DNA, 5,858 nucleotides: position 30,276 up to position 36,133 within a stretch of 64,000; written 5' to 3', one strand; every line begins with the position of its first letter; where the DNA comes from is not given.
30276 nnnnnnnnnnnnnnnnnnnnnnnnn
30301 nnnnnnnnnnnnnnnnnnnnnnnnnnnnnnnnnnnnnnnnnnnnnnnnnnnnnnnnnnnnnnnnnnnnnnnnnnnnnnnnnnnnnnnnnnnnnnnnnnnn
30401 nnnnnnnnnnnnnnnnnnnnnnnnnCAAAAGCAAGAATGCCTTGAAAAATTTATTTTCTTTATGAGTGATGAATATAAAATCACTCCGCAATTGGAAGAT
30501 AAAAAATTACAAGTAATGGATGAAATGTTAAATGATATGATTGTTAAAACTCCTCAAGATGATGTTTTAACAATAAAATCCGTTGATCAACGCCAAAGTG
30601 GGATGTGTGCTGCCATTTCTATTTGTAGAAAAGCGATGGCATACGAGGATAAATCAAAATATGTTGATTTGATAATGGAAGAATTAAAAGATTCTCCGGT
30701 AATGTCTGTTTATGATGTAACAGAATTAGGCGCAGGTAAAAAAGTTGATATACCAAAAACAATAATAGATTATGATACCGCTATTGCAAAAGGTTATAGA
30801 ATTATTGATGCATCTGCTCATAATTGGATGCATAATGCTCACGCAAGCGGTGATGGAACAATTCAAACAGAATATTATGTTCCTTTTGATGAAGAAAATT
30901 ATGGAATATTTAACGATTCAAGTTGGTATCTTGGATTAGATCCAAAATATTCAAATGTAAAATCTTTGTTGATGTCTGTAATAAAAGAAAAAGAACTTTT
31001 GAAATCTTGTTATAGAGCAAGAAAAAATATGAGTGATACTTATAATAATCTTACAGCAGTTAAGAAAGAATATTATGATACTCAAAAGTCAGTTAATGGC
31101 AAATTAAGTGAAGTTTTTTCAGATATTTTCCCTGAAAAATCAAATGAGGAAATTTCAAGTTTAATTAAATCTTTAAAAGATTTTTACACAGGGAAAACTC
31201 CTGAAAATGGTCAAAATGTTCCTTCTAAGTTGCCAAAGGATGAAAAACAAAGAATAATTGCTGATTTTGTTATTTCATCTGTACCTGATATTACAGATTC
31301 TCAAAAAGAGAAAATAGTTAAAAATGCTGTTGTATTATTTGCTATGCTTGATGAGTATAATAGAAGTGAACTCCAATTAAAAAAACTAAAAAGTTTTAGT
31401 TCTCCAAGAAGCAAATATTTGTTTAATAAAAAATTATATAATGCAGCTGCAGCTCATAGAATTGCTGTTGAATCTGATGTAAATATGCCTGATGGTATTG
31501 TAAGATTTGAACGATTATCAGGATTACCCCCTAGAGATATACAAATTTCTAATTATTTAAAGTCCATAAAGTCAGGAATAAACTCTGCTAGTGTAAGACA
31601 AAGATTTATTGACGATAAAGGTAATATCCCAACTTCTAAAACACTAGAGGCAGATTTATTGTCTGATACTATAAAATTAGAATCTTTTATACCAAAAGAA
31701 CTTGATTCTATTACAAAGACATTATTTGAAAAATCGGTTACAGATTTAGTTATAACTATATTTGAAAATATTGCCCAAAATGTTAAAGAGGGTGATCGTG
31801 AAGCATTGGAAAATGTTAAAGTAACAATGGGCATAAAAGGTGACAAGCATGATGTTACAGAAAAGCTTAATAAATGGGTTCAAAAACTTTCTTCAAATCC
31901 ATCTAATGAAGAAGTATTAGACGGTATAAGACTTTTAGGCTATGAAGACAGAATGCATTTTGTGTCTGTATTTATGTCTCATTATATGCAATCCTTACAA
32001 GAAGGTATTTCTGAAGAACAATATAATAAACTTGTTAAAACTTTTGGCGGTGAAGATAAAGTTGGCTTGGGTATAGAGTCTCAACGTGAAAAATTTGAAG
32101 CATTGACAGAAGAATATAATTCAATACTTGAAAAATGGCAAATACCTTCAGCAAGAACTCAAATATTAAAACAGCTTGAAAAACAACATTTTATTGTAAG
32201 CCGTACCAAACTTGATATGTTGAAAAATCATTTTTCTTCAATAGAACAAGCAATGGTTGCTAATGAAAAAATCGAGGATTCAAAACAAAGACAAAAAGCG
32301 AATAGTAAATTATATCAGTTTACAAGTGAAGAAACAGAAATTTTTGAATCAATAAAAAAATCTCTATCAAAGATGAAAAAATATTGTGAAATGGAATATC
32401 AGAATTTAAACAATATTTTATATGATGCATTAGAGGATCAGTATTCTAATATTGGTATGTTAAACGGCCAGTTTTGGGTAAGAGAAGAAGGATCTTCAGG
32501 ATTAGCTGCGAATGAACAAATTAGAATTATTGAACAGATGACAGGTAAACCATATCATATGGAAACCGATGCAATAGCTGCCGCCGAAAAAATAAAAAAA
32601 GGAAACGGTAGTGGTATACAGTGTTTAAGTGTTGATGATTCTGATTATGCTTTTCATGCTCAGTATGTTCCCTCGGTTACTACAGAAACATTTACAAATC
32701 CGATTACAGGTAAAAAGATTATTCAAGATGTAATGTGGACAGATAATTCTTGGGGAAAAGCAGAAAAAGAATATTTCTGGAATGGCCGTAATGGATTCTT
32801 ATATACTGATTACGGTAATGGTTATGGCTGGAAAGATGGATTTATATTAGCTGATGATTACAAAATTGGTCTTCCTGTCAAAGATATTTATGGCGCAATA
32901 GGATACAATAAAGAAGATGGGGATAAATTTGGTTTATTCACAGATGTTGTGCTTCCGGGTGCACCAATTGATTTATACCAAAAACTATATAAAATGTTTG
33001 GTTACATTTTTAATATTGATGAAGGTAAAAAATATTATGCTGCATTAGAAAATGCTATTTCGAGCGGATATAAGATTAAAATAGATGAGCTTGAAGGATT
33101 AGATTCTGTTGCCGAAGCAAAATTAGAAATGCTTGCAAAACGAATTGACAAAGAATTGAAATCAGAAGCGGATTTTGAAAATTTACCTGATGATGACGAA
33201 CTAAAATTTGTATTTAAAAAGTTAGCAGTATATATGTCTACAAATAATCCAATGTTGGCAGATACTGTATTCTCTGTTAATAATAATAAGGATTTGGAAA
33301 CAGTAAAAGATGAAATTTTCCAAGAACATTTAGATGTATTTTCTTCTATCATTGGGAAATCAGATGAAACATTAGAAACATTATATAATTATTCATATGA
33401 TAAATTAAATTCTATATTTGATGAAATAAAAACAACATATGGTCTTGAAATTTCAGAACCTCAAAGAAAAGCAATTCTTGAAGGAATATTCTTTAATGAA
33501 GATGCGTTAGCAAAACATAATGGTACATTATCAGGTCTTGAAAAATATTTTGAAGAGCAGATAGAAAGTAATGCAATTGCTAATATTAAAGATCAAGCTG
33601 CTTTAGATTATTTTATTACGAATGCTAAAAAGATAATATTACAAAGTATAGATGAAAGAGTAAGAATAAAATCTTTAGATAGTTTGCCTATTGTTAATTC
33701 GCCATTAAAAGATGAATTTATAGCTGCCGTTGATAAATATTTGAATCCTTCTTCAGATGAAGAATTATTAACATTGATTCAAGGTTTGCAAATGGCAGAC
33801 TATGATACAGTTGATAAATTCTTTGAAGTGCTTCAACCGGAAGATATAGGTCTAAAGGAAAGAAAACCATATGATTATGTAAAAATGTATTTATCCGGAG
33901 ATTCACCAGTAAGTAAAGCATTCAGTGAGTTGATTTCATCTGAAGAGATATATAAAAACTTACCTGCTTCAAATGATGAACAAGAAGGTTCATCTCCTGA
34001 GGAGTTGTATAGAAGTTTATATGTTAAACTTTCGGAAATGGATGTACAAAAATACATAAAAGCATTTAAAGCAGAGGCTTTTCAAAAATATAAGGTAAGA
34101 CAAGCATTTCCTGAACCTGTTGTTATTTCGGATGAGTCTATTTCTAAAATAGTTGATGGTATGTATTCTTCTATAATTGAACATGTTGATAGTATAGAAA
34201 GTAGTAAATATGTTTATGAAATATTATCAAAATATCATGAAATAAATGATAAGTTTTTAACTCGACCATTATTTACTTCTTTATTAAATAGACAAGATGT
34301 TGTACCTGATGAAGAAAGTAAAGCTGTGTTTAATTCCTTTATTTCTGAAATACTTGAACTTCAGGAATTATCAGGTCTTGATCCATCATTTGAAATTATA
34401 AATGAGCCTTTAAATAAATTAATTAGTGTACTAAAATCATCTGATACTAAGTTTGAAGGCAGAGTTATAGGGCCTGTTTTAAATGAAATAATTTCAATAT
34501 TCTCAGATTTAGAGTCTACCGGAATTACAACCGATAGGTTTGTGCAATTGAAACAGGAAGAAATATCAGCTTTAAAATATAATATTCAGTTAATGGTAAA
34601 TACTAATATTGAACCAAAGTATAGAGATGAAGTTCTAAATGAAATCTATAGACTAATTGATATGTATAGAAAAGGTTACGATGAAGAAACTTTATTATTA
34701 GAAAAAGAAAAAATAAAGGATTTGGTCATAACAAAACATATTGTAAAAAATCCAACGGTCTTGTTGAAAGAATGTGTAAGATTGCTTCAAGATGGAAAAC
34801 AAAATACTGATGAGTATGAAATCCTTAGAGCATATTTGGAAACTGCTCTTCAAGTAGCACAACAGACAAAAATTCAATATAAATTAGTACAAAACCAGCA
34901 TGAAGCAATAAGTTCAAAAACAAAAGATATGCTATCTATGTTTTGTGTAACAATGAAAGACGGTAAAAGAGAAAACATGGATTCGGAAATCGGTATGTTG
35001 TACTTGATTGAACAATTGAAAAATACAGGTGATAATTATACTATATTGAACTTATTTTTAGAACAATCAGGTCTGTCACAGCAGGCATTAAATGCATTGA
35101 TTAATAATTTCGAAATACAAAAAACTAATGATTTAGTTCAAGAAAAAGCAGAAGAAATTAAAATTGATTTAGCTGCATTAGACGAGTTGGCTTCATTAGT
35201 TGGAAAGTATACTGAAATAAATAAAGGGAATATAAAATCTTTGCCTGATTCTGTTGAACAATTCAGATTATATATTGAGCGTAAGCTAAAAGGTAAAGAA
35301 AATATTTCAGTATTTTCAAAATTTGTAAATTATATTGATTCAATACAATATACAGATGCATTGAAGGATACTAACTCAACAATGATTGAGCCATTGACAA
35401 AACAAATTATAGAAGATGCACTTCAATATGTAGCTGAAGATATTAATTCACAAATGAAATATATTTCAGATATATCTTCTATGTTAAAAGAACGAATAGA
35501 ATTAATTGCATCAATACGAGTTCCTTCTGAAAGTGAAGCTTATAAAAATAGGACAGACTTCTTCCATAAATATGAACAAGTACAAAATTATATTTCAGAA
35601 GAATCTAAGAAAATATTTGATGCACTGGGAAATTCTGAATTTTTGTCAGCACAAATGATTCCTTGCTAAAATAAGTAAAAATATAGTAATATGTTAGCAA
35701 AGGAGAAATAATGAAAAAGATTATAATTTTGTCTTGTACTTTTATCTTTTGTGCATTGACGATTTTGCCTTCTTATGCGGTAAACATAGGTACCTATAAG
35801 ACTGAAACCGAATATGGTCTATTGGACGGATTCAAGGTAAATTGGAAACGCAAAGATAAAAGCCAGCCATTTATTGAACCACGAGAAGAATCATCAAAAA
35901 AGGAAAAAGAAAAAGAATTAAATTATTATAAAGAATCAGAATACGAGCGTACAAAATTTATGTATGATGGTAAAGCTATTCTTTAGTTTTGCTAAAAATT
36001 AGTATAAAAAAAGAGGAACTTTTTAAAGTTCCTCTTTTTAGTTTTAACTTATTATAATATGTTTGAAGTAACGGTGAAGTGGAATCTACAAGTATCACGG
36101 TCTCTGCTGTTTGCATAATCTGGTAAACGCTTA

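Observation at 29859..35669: Giant 1936-aa protein whose only recognisable motifs are a widely split PepC/bleomycin-hydrolase-like catalytic triad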

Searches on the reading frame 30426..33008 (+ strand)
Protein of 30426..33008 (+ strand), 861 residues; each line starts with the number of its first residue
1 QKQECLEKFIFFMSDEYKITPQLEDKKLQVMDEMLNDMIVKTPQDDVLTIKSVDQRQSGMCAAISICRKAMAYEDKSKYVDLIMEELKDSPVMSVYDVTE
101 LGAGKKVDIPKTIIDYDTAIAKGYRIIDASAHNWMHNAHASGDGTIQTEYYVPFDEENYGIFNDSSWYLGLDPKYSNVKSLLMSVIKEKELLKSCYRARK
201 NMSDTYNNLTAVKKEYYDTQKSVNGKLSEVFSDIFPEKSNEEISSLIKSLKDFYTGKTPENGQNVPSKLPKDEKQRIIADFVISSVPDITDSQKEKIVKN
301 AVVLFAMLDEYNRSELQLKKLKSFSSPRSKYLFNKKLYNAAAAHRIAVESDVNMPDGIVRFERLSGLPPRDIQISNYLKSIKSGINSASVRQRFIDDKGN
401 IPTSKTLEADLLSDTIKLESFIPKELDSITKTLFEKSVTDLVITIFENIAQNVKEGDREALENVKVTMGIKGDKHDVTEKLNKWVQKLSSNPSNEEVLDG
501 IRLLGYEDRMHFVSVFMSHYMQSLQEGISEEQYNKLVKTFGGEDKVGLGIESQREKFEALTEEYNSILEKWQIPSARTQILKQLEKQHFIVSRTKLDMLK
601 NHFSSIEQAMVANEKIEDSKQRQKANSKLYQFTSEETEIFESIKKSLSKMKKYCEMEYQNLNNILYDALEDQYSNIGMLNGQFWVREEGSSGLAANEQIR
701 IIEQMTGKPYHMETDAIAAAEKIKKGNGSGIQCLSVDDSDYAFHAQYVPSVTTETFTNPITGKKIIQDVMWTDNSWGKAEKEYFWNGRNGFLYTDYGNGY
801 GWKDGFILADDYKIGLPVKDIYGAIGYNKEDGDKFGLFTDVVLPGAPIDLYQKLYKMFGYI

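Call 84: search_dna_similar(query=window:30426-33008:+, collection=phages, mode=protein, max_evalue=0.001, max_rows=10)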
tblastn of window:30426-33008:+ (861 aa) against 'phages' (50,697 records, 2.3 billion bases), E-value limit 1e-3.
No match.

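Call 85: search_dna_similar(query=window:30426-33008:+, collection=plasmids, mode=protein, max_evalue=0.001, max_rows=10)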
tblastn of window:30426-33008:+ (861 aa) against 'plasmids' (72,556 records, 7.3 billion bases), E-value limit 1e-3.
No match.
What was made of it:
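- No phage or plasmid relatives (calls 84, 85).
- Tried and rejected: tblastn against phages and plasmids gave no match (calls 84, 85).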

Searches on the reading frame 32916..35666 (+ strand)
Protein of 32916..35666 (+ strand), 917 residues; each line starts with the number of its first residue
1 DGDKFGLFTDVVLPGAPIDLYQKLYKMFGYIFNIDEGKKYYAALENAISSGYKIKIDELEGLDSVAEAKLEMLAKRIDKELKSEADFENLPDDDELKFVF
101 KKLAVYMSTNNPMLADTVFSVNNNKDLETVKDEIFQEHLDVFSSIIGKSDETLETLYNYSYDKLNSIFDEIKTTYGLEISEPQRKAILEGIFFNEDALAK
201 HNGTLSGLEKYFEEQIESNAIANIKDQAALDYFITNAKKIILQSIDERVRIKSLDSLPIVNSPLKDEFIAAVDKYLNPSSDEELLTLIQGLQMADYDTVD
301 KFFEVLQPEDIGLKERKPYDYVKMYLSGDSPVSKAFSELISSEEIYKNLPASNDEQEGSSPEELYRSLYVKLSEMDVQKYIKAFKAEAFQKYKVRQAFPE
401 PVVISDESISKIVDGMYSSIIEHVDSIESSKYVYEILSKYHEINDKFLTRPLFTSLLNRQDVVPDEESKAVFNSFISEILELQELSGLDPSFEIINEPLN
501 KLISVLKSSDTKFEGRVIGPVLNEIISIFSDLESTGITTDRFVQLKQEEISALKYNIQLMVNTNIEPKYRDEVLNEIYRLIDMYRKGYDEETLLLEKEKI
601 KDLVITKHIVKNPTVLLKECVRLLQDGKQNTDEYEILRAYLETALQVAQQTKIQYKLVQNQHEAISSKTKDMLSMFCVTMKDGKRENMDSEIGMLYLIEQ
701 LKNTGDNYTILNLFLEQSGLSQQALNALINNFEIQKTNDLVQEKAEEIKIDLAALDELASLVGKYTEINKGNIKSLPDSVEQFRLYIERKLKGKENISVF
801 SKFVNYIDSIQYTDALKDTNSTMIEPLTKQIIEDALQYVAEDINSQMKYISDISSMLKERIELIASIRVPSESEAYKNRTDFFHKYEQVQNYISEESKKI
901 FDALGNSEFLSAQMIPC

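Call 49: predict_structure(alignment_id=A5)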
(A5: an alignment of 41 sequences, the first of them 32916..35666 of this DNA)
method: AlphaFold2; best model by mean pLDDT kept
length: 917 residues; sequences in the alignment: 41
mean_pLDDT: 85.3   pTM: 0.66
mean pLDDT of the five models: 85.3, 84.9, 83.4, 82.6, 81.2
residues with pLDDT >= 90: 400; 70-90: 436; 50-70: 47; < 50: 34
segments of 3 or more residues with pLDDT < 50: 1-17, 353-357, 388-390, 392-395, 914-917
pLDDT, mean of each block of 10 residues (from residue 1): 33 45 80 90 93 89 86 90 89 89 89 79 86 89 88 87 91 88 89 87 90 93 90 94 91 86 86 90 92 91 89 88 86 85 79 54 89 73 52 53 90 92 90 90 89 89 83 90 86 85 82 85 89 78 89 94 96 95 92 94 95 94 94 95 93 82 73 80 82 92 88 89 94 88 92 90 79 78 89 84 88 66 77 88 88 89 92 93 94 92 82 47
secondary structure, 60 per line:
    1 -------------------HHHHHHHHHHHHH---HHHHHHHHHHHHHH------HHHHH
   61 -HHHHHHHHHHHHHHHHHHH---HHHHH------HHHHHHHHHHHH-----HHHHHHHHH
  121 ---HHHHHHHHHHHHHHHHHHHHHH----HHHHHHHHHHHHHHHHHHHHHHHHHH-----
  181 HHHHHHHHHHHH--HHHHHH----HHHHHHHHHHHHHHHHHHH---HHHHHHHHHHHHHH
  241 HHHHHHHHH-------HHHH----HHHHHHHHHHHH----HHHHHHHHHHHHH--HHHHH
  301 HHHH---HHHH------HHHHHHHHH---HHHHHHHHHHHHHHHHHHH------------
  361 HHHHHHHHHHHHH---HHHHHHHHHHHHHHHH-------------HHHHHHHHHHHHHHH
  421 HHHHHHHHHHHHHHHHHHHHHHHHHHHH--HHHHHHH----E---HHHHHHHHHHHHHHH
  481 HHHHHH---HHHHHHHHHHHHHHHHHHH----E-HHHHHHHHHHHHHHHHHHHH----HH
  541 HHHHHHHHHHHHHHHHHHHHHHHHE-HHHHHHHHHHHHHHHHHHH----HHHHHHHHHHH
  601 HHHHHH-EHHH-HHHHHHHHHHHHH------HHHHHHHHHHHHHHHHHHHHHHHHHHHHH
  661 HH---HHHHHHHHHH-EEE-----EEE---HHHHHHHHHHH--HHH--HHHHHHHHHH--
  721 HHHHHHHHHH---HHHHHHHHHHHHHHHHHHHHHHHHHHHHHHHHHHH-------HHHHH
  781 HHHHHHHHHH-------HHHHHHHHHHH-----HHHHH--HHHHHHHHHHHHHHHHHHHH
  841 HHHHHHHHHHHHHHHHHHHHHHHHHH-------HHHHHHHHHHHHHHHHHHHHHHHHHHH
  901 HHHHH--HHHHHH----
elements in order (helices of 4 or more, strands of 3 or more residues): H20-32 H36-49 H56-60 H62-80 H84-88 H95-106 H112-120 H124-145 H150-175 H181-192 H195-200 H205-223 H227-249 H257-260 H265-276 H281-293 H296-304 H308-311 H318-326 H330-348 H361-373 H377-392 H406-448 H451-457 H466-486 H490-508 H515-534 H539-564 H567-585 H590-606 H613-625 H632-662 H666-675 E677-679 E685-687 H691-701 H709-718 H721-730 H734-768 H776-790 H798-808 H814-818 H821-866 H874-905 H908-913
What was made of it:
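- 32979..35666 (+): C-terminal all-alpha scaffold, residues 1041-1936. It is non-repetitive and has no structural match in PDB. AF2 pLDDT 85.3 (call 49).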

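Call 51: fold_search(model_id=the predicted structure, library=pdb)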
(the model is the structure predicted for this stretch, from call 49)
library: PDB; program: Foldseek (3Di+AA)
matches with E <= 10: 116; with E <= 0.001: 0
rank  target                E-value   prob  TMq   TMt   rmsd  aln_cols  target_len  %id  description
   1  9ctf                  1.1e-01  0.08  0.07  0.06  42.9      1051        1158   10  SapNP Reconstituted Human ABCB1 bound to Taxol in presence of ATP (released 2025-01-22)
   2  8g0l_B                1.2e-01  0.09  0.08  0.08  39.7      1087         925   10  Semi-synthetic CoA-alpha-Synuclein Constructs Trap N-terminal Acetyltransferase NatB for Binding Mechanism Studies (released 2023-05-03)
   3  8sb9                  1.6e-01  0.06  0.07  0.06  43.4      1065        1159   10  CryoEM structure of P-Glycoprotein in inward facing 1 state under continuous turnover conditions with vinblastine (released 2025-04-23)
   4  6ujn                  1.6e-01  0.06  0.06  0.05  42.9      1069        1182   10  P-glycoprotein mutant-C952A-with BDE100 (released 2020-05-27)
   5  6ujw                  1.8e-01  0.05  0.06  0.05  43.2      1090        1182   10  P-glycoprotein mutant-Y306A and C952A-with BDE100 (released 2020-05-27)
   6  4q9j_A                1.8e-01  0.04  0.06  0.05  43.5      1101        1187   10  P-glycoprotein cocrystallised with QZ-Val (released 2015-03-04)
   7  6ujs                  2.1e-01  0.05  0.07  0.06  42.8      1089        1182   10  P-glycoprotein mutant-F728A and C952A-with BDE100 (released 2020-05-27)
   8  6ujp                  2.2e-01  0.05  0.07  0.06  42.8      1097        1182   11  P-glycoprotein mutant-F979A and C952A-with BDE100 (released 2020-05-27)
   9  8zpx                  2.4e-01  0.05  0.07  0.06  43.1      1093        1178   11  Structure of the wild-type Arabidopsis ABCB1 in the apo state (released 2025-03-12)
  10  8sa1                  2.5e-01  0.06  0.07  0.06  42.9      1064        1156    9  CryoEM structure of P-Glycoprotein in inward facing 2 state under continuous turnover conditions with verapamil (released 2025-04-23)
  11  7qkr                  2.5e-01  0.06  0.07  0.06  43.5      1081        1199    9  Cryo-EM structure of ABC transporter STE6-2p from Pichia pastoris with Verapamil at 3.2 A resolution (released 2022-10-26)
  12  4m2s_A                2.6e-01  0.04  0.06  0.05  42.5      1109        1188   10  Corrected Structure of Mouse P-glycoprotein bound to QZ59-RRR (released 2013-11-13)
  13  4q9h                  3.0e-01  0.05  0.07  0.06  43.8      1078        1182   10  P-glycoprotein at 3.4 A resolution (released 2015-03-04)
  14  6ujr                  3.6e-01  0.06  0.08  0.06  42.7      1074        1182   10  P-glycoprotein mutant-F724A and C952A-with BDE100 (released 2020-05-27)
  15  4m1m_B                4.2e-01  0.04  0.07  0.06  43.0      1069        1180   10  Corrected Structure of Mouse P-glycoprotein (released 2013-11-13)
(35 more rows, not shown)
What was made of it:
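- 32979..35666 (+): Every Foldseek PDB hit has prob <0.1 (call 51).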

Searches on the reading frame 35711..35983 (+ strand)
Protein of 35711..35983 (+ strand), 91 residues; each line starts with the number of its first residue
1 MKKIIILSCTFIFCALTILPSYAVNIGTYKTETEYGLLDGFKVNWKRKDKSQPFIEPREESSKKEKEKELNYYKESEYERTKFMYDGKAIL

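Call 8: search_protein_families(library=pfam, proteins=[window:35711-35983:+], max_evalue=0.001)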
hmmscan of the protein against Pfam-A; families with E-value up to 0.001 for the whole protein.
window:35711-35983:+ (91 aa): 0 families

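Call 83: search_protein_families(library=padloc, proteins=[window:35711-35983:+], max_evalue=0.01)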
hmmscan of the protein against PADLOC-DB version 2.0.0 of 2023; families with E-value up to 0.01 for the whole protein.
window:35711-35983:+ (91 aa): 0 families
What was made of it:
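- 35711..35986 (+): Small 91-aa ORF with a signal peptide, 42 nt downstream on the same strand; probably co-transcribed. It has no Pfam or PADLOC hit (calls 8, 83).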
